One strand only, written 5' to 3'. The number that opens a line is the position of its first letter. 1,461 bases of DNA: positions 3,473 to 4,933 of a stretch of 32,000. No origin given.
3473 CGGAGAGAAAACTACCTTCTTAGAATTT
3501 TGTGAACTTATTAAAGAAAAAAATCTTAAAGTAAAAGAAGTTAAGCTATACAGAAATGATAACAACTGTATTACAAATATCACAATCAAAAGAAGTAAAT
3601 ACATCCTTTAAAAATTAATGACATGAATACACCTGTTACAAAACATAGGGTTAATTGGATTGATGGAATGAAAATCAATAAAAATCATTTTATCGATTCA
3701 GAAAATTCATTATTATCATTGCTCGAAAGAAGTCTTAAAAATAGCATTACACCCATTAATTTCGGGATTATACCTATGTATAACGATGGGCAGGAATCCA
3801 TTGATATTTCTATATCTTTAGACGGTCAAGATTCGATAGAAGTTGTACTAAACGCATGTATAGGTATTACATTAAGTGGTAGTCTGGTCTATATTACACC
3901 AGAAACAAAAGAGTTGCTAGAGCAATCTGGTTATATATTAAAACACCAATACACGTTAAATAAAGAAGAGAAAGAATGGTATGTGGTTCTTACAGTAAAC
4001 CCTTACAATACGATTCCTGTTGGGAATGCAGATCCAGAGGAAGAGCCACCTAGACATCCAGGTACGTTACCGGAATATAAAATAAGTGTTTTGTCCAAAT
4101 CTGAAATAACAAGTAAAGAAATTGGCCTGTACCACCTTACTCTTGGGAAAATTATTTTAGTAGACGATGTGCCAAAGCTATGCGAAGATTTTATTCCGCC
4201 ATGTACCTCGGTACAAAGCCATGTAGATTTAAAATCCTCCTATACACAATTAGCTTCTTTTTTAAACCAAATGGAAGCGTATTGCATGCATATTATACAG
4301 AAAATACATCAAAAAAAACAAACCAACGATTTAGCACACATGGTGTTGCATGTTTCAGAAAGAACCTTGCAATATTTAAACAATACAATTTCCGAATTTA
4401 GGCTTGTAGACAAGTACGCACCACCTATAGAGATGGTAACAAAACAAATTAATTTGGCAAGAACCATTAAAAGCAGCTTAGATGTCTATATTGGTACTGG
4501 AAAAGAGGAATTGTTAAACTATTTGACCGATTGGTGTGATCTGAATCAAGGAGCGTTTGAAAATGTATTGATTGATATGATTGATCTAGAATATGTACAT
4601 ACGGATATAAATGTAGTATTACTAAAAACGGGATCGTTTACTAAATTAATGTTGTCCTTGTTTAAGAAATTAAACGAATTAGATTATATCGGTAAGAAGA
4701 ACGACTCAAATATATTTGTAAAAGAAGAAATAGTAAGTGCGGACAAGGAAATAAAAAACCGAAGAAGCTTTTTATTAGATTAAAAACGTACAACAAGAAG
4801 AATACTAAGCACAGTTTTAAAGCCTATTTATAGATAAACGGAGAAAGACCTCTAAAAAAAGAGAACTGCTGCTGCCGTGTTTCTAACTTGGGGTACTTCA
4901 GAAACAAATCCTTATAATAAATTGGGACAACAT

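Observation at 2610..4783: TssK-like baseplate-family protein coupled to a membrane-anchored double-PKD protein, with no other secretion or tail genes in view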

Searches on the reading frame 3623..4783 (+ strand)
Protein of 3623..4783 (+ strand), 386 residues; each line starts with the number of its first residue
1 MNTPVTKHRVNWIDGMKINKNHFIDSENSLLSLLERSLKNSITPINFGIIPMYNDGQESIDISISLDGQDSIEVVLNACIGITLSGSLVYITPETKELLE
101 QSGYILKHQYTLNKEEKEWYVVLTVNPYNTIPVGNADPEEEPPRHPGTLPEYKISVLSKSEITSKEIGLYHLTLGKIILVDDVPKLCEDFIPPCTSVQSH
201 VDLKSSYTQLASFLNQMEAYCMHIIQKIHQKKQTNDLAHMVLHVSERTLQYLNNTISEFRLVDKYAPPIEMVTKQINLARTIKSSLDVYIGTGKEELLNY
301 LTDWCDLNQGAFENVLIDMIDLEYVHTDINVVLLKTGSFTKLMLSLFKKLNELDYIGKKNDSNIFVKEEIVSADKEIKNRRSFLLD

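Call 3: search_protein_families(library=pfam, proteins=[window:3623-4783:+], max_evalue=1)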
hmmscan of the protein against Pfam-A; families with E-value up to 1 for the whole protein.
window:3623-4783:+ (386 aa): 4 families
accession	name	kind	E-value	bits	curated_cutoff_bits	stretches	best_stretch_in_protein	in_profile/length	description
PF05936.17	T6SS_VasE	-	0.0023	17.2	23.4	1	168-254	148-237/429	Bacterial Type VI secretion, VC_A0110, EvfL, ImpJ, VasE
PF13949.11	ALIX_LYPXL_bnd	-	0.033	13.9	30.8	1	188-281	120-216/295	ALIX V-shaped domain binding to HIV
PF25304.1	WH_eIF2D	-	0.037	14.7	27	1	186-233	28-74/92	eIF2D winged helix domain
PF11728.13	ArAE_1_C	-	0.059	13.9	22.4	1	209-286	14-89/166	Putative aromatic acid exporter C-terminal domain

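Call 4: search_protein_families(library=ncbifam, proteins=[window:3623-4783:+], max_evalue=1)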
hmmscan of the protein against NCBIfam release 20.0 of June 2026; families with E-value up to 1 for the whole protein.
window:3623-4783:+ (386 aa): 1 family
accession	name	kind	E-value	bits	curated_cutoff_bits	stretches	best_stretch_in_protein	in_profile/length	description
TIGR03353.2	VI_chp_4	equivalog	1.8e-09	37.3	100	1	8-255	1-239/429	type VI secretion system baseplate subunit TssK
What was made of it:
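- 3623..4783 (+): tssK: T6SS(iii) baseplate subunit, 386 aa. Conserved N-terminal motif at 10-23, beta-rich shoulder to about residue 190 ending in FIPPC (190-194), helical neck 201-287, extra helical region 294-352, and a disordered but strongly conserved C-terminal tail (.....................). TIGR03353 E=1.8e-9, residues 8-255 to profile positions 1-239 of 429, and PF05936 E=0.0023, both below the curated cutoffs (calls 3, 4).
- On TssK (type VI secretion baseplate subunit; TIGR03353 / PF05936): PF05936 gives 17.2 bits against 23.4 (E=0.0023) (calls 3, 4).
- TIGR03353 E=1.8e-9 over the N-terminal 239 profile positions (call 4). TssK scores below the curated cutoffs of both TIGR03353 (37 vs 100 bits) and PF05936 (17 vs 23.4 bits) (calls 3, 4).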

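Call 9: find_homologous_proteins(query=window:3623-4780:+)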
Query window:3623-4780:+ (386 aa): 749 proteins with E <= 0.001 among 6293 candidates; the best 120 are listed.
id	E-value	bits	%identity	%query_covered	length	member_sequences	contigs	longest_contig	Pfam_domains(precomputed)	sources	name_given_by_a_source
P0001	1.2e-253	859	100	100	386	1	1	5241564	-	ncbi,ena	-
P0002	5.2e-217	738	83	100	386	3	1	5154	-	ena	-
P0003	1.6e-215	733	83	100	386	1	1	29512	-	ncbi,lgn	ncbi:MAG: hypothetical protein ACPG44_01475 [Polaribacter sp.]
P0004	1.4e-212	724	80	100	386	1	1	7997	-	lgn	-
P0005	3.7e-212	722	82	100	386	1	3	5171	-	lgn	-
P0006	6.7e-207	705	78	100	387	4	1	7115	-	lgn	-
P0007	8.1e-206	701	78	100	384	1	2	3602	-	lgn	-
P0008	6.5e-205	698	77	100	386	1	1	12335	-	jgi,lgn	-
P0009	2.4e-204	697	77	100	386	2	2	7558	-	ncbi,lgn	-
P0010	5.0e-204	696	78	100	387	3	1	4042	-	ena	-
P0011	9.1e-199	678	77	99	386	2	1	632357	-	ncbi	-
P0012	2.6e-194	664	75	99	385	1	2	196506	-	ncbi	-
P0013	1.1e-193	661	75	99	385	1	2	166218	-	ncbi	-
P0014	1.3e-192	658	75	99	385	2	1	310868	-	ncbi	-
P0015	2.3e-192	657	74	100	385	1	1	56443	-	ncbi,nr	ncbi:hypothetical protein OAT18_00100 [Tenacibaculum sp.]|nr:hypothetical protein [Tenacibaculum sp.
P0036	2.3e-169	581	66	100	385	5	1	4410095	-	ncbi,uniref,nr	ncbi:hypothetical protein [Olleya sp. HaHaR_3_96]|uniref:hypothetical protein n=1 Tax=Olleya sp. HaH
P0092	1.4e-152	526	60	99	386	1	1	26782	PF05936.18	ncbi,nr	ncbi:type VI secretion system baseplate subunit TssK [Zobellia sp.]|nr:type VI secretion system base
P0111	4.5e-146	505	58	98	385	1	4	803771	-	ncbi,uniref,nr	ncbi:hypothetical protein [Aquimarina algicola]|uniref:Type VI secretion system baseplate subunit Ts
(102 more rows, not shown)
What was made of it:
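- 3623..4783 (+): 749 homologs, all about 385 aa (call 9).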

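Call 10: find_encoding_contigs(protein=window:3623-4780:+, flank=10000, max_places=8)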
Protein window:3623-4780:+ (386 aa): no gene with exactly this product is on record in the collection.

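Call 11: find_encoding_contigs(protein=P0001, flank=10000, max_places=4)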
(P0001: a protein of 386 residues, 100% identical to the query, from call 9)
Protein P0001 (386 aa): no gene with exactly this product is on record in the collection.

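Call 12: find_encoding_contigs(protein=P0036, flank=10000, max_places=3)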
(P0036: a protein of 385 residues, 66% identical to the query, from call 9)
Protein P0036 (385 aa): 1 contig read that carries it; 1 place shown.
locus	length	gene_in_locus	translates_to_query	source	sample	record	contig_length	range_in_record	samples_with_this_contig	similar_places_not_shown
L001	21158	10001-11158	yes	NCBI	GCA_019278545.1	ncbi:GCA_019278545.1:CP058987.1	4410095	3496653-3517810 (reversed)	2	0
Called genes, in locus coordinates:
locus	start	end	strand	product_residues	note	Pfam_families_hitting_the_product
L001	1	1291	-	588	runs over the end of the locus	PF05954:Phage_GPD, PF04717:Phage_base_V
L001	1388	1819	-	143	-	-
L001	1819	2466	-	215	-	-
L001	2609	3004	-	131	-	PF17642:TssD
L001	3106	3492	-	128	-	PF17642:TssD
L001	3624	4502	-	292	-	PF17555:TssN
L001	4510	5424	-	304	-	-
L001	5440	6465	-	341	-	PF13620:CarboxypepD_reg (weak), PF13715:CarbopepD_reg_2, PF00877:NLPC_P60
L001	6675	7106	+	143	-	PF04965:GPW_gp25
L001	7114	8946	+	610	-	-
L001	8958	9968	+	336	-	PF00801:PKD (faint), PF18911:PKD_4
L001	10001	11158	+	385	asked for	-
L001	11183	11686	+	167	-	PF17561:TssO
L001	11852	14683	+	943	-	PF07495:Y_Y_Y (weak), PF00196:GerE (weak)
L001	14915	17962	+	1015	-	PF13620:CarboxypepD_reg, PF13715:CarbopepD_reg_2, PF07715:Plug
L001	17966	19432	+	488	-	PF14322:SusD-like_3, PF12771:SusD-like_2 (faint), PF07980:SusD_RagB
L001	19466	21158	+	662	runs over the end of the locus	PF18911:PKD_4 (faint), PF04862:DUF642 (faint), PF02018:CBM_4_9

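Call 13: find_encoding_contigs(protein=P0111, flank=10000, max_places=3)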
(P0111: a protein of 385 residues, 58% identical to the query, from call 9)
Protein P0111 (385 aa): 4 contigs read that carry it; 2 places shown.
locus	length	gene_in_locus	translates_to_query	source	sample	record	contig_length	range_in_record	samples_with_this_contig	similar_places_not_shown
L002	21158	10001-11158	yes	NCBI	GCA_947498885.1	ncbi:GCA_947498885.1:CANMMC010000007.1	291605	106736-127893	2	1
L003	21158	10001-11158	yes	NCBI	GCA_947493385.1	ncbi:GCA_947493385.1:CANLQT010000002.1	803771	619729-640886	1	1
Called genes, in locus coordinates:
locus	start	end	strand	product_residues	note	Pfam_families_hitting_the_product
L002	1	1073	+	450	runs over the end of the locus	PF17541:TssC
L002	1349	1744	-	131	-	PF17642:TssD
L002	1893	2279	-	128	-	PF17642:TssD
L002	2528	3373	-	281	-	PF17555:TssN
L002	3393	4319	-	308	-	-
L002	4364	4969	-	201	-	PF00877:NLPC_P60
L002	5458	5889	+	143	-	PF04965:GPW_gp25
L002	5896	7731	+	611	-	PF05947:T6SS_TssF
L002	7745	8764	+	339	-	PF00801:PKD, PF18911:PKD_4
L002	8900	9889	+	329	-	PF18911:PKD_4, PF00801:PKD (weak), PF18911:PKD_4 (weak)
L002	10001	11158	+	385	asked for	-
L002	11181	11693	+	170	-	PF17561:TssO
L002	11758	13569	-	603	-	PF17899:Peptidase_M61_N, PF05299:Peptidase_M61, PF13180:PDZ_2, PF17820:PDZ_6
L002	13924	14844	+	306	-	PF00165:HTH_AraC (weak), PF12833:HTH_18, PF00165:HTH_AraC (weak)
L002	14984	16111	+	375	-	PF01757:Acyl_transf_3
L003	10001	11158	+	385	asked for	-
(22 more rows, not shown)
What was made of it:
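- Olleya and Aquimarina have TssE-TssF-TssP-TssK-TssO next to TssN, Hcp, VgrG and TssC (calls 12, 13).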

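Call 17: find_related_loci(query=window:3623-4780:+, collection=genome_contigs, flank=10000)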
Query window:3623-4780:+ (386 aa) in genome_contigs; peptide patterns used: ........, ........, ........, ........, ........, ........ (x = any residue, [..] = any of these).
270 stretches matched a pattern; 171 encode a relative of the query (tblastn E <= 1e-3); the best 80 are kept; 80 distinct loci.
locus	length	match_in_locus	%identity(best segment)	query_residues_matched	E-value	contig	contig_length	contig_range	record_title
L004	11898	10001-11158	77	1-386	0e+0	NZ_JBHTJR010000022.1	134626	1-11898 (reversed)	Tenacibaculum geojense strain CCUG 60527 GCM70027492_14, whole genome shotgun sequence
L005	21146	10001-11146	77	6-386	0e+0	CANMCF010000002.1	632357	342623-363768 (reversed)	uncultured Bizionia sp. isolate 1139.fasta genome assembly, contig: NODE_2, whole genome shotgun sequence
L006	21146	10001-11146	76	6-386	0e+0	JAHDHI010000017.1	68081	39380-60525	MAG: Bizionia sp. isolate MAG-66 ND_314, whole genome shotgun sequence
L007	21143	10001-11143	75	6-386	0e+0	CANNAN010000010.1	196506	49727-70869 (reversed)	uncultured Flavobacteriaceae bacterium isolate YR2-618.fasta genome assembly, contig: NODE_10, whole genome shotgun sequ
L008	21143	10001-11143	75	6-386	0e+0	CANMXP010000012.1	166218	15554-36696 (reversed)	uncultured Flavobacteriaceae bacterium isolate YR2-1303.fasta genome assembly, contig: NODE_12, whole genome shotgun seq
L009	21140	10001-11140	74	7-386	0e+0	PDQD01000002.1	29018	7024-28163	MAG: Flavobacteriia bacterium isolate DOLZORAL124_38_11 DolZOral124_scaffold_2290, whole genome shotgun sequence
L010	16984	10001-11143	73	6-386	0e+0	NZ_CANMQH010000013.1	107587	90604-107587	Uncultured Algibacter sp. isolate 3-188-3Z.fasta NODE_13, whole genome shotgun sequence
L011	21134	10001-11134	73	8-386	0e+0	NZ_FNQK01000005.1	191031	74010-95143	Bizionia paragorgiae strain DSM 23842, whole genome shotgun sequence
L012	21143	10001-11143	75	6-386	0e+0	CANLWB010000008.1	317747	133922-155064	uncultured Flavobacteriaceae bacterium isolate 2-674-G.fasta genome assembly, contig: NODE_8, whole genome shotgun seque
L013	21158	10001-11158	70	1-386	0e+0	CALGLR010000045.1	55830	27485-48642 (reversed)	MAG: uncultured Flavobacteriaceae bacterium isolate H3_Bin_METABAT__83_1_1 genome assembly, contig: c_000003498164, whol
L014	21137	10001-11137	68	7-386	3e-180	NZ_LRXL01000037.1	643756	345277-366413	Cochleicola gelatinilyticus strain LPB0005 ULVI_37, whole genome shotgun sequence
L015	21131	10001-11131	67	6-383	3e-178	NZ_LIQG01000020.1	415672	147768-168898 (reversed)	Lacinutrix mariniflava strain AKS432 ctg7180000000635, whole genome shotgun sequence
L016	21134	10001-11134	66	8-386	8e-178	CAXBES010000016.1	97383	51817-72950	MAG TPA_asm: uncultured Ulvibacter sp. isolate ERR2762121_binner12_Refined_64 genome assembly, contig: ERZ3421540.455, w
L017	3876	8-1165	66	1-386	0e+0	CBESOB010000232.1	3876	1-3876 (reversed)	MAG TPA_asm: uncultured Flavobacteriaceae bacterium isolate SRR7614714_concoct_66 genome assembly, contig: ERZ25083850.1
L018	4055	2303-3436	66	8-386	0e+0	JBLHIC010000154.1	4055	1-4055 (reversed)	MAG: Flavobacteriaceae bacterium isolate 3300054975_96 Ga0535640_0039954, whole genome shotgun sequence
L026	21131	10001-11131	70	8-386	5e-168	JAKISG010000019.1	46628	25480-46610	MAG: Flavobacteriaceae bacterium isolate D96SM.bin.11 NODE_574_length_46628_cov_6.730103, whole genome shotgun sequence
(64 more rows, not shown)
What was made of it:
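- Tried and rejected: The best match was Tenacibaculum geojense at 77% (call 17).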

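Call 29: search_protein_families(library=pfam, proteins=[L004:4391-5734:-, L004:5741-6193:-, L004:6239-8698:-, L004:92-3538:+, L004:3517-4317:+, L009:12179-13588:-, L026:7533-8666:-, L026:6945-7505:-, L026:5536-6912:-], max_evalue=0.001)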
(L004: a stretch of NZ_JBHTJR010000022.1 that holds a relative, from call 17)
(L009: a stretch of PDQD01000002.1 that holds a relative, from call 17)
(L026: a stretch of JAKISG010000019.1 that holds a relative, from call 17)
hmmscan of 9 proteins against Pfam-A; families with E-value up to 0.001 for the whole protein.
L004:4391-5734:- (447 aa): 2 families
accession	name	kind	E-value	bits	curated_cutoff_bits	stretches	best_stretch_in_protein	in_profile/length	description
PF17541.7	TssC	-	4.8e-234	777.5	25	1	18-446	3-430/430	Type VI secretion system, TssC, VipB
PF17482.7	Phage_sheath_1C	-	2.3e-05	24.8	26.9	1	342-429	10-101/104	Phage tail sheath C-terminal domain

L004:5741-6193:- (150 aa): 0 families

L004:6239-8698:- (819 aa): 26 families (the best 25 are shown)
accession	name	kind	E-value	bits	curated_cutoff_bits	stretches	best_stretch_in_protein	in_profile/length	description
PF07724.20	AAA_2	-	1.5e-55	188.2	27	1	559-721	2-166/166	AAA domain (Cdc48 subfamily)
PF10431.15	ClpB_D2-small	-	1.1e-24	86.7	21.9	1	728-806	2-80/81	C-terminal, D2-small domain, of ClpB protein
PF17871.7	AAA_lid_9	-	1.5e-22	79.9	22.8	1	343-431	1-89/104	AAA lid domain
PF00004.35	AAA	-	1.6e-20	74.3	21.2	2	206-319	1-113/131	ATPase family associated with various cellular activities (AAA)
PF07728.20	AAA_5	-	6e-15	55.9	22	1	563-684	2-125/139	AAA domain (dynein-related subfamily)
PF13191.12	AAA_16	-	5e-11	43.8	32.6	1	184-239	2-63/167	AAA ATPase domain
PF00158.32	Sigma54_activat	-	1e-08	35.5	20.2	1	564-672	26-132/168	Sigma-54 interaction domain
PF13401.12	AAA_22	-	1.3e-08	35.6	27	0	202-289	4-97/130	AAA domain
PF13173.12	AAA_14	-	1e-07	32.5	27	0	204-337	3-118/129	AAA domain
PF01637.24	ATPase_2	-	2.9e-07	31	33.2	1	186-326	3-166/225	ATPase domain predominantly from Archaea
PF05729.18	NACHT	-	1.2e-06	28.9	26.7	0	206-350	3-159/167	NACHT domain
PF20720.3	nSTAND3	-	1.2e-06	28.7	27.2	0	202-231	16-45/155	Novel STAND NTPase 3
PF05621.17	TniB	-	1.5e-06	28.2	22.4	0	191-341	23-186/189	Bacterial TniB protein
PF13238.12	AAA_18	-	1.7e-06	28.9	29.4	0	206-283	1-80/128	AAA domain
PF01695.23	IstB_IS21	-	1.7e-06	28.1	24.1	1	188-322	74-201/238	IstB-like ATP binding protein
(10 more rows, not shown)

L004:92-3538:+ (1148 aa): 1 family
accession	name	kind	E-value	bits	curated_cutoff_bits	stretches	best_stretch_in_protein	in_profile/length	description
PF00691.25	OmpA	-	3.8e-07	30.8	27.2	1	495-540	23-67/98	OmpA family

L004:3517-4317:+ (266 aa): 1 family
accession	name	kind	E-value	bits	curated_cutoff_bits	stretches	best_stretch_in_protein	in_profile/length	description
PF03781.23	FGE-sulfatase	-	7.4e-34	118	23.3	1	42-258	3-254/255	Sulfatase-modifying factor enzyme 1-like domain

L009:12179-13588:- (469 aa): 4 families
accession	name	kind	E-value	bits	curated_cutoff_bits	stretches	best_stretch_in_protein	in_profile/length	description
PF01743.26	PolyA_pol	-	3.3e-24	86.1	23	1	26-155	1-126/126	Poly A polymerase head domain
PF12627.12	PolyA_pol_RNAbd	-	5.1e-23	81.1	22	1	182-241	1-60/64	Probable RNA and SrmB- binding site of polymerase A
PF01966.28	HD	-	1.1e-12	48.7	22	1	259-343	2-89/116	HD domain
PF13735.12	tRNA_NucTran2_2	-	5.1e-05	23.7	27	1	386-452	77-143/149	tRNA nucleotidyltransferase domain 2 putative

L026:7533-8666:- (377 aa): 0 families

L026:6945-7505:- (186 aa): 0 families

L026:5536-6912:- (458 aa): 15 families
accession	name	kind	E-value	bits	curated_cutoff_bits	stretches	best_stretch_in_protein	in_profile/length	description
PF07719.23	TPR_2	-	1.7e-27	93.6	27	1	350-380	3-33/34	Tetratricopeptide repeat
PF00515.34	TPR_1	-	1.8e-23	81.7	27.8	2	349-380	2-33/34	Tetratricopeptide repeat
PF13181.12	TPR_8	-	1.8e-22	77.9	25.7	1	350-380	3-33/34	Tetratricopeptide repeat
PF13431.12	TPR_17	-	1.5e-21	75.3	24.4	0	371-400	2-31/34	Tetratricopeptide repeat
PF13414.12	TPR_11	-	5.3e-19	68.1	26.8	1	355-396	1-42/42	TPR repeat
PF13424.12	TPR_12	-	1.4e-17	64.1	30.1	0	157-188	41-72/77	Tetratricopeptide repeat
PF13428.12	TPR_14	-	5e-14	51.9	23.5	0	163-199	3-39/44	Tetratricopeptide repeat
PF14559.12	TPR_19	-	1.2e-12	48.4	25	0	143-202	7-66/68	Tetratricopeptide repeat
PF13432.12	TPR_16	-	1.8e-12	47.9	32.7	0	143-189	13-59/65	Tetratricopeptide repeat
PF13371.12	TPR_9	-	6.6e-11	42.5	35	1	324-380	4-61/73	Tetratricopeptide repeat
PF13429.12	TPR_15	-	1.8e-07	31.3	26.2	0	332-426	130-231/280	Tetratricopeptide repeat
PF23914.1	TPR_CcmH_CycH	-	5.1e-07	30.1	42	0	99-183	56-143/158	Cytochrome c-type biogenesis protein H TPR domain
PF13374.12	TPR_10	-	3.1e-06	27.5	27.5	0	160-185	1-26/42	Tetratricopeptide repeat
PF09976.15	TPR_21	-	3.8e-06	27.2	25.5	0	315-377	113-175/193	Tetratricopeptide repeat-like domain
PF12895.13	ANAPC3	-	9.3e-06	26.3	27.2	0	153-187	18-49/82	Anaphase-promoting complex, cyclosome, subunit 3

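Call 32: find_encoding_contigs(protein=P0003, flank=10000, max_places=3)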
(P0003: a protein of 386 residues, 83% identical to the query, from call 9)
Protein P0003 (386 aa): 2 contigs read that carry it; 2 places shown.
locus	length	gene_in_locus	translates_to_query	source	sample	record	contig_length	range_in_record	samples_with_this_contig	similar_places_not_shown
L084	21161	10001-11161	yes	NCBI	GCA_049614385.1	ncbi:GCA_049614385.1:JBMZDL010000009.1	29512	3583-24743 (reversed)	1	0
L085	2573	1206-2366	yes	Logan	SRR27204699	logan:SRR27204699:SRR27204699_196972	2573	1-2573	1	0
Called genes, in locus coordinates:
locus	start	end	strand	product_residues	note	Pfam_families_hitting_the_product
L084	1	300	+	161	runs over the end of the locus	-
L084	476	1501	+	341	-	PF17761:DUF1016_N, PF06250:YhcG_C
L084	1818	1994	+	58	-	-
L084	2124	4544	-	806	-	PF13802:Gal_mutarotas_2, PF01055:Glyco_hydro_31_2nd, PF21365:Glyco_hydro_31_3rd, PF17137:DUF5110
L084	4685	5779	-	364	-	PF12412:DUF3667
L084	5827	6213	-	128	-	PF04379:DUF525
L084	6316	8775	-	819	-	PF02861:Clp_N, PF13191:AAA_16, PF00004:AAA, PF17871:AAA_lid_9, PF00004:AAA (weak), PF07724:AAA_2, PF07728:AAA_5, PF10431:ClpB_D2-small, +6 more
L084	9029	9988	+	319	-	PF00801:PKD, PF18911:PKD_4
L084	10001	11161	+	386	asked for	-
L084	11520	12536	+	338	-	PF00483:NTP_transferase, PF25084:LbH_EIF2B (weak), PF00132:Hexapep (faint)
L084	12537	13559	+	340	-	PF07719:TPR_2 (faint), PF13428:TPR_14 (faint), PF14559:TPR_19 (faint)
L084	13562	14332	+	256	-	PF14125:DUF4292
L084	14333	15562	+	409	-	PF01551:Peptidase_M23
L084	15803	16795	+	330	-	PF00044:Gp_dh_N, PF02800:Gp_dh_C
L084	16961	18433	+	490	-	PF02661:Fic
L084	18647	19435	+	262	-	PF00218:IGPS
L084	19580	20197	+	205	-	PF00697:PRAI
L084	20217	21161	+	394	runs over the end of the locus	PF00291:PALP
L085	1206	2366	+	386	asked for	-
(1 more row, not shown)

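Call 33: find_encoding_contigs(protein=P0008, flank=10000, max_places=3)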
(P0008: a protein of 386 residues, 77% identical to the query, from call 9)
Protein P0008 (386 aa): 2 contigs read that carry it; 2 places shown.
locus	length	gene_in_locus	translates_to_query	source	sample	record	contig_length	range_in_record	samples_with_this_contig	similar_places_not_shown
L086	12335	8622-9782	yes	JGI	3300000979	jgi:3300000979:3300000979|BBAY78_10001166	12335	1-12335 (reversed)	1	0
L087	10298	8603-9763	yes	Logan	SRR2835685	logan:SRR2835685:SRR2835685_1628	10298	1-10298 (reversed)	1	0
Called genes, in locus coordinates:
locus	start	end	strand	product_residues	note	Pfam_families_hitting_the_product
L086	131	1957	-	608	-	PF05954:Phage_GPD (faint), PF04717:Phage_base_V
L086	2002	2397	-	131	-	PF17642:TssD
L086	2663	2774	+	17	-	-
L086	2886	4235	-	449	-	PF17541:TssC, PF17482:Phage_sheath_1C (faint)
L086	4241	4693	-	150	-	-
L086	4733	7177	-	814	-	PF02861:Clp_N, PF13191:AAA_16, PF20703:nSTAND1 (weak), PF00004:AAA, PF17871:AAA_lid_9, PF07724:AAA_2, PF07728:AAA_5, PF10431:ClpB_D2-small, +11 more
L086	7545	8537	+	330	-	PF18911:PKD_4, PF00801:PKD (weak)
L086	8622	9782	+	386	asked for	-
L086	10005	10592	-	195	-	PF00677:Lum_binding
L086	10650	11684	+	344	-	PF04166:PdxA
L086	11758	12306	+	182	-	PF02620:YceD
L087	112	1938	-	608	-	PF05954:Phage_GPD (faint), PF04717:Phage_base_V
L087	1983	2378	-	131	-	PF17642:TssD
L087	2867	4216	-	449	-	PF17541:TssC, PF17482:Phage_sheath_1C (faint)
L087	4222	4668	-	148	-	-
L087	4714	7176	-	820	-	PF02861:Clp_N, PF20703:nSTAND1 (weak), PF13191:AAA_16, PF00004:AAA, PF17871:AAA_lid_9, PF07724:AAA_2, PF07728:AAA_5, PF10431:ClpB_D2-small, +11 more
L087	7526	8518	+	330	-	PF18911:PKD_4, PF00801:PKD (weak)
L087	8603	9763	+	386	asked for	-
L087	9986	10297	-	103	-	?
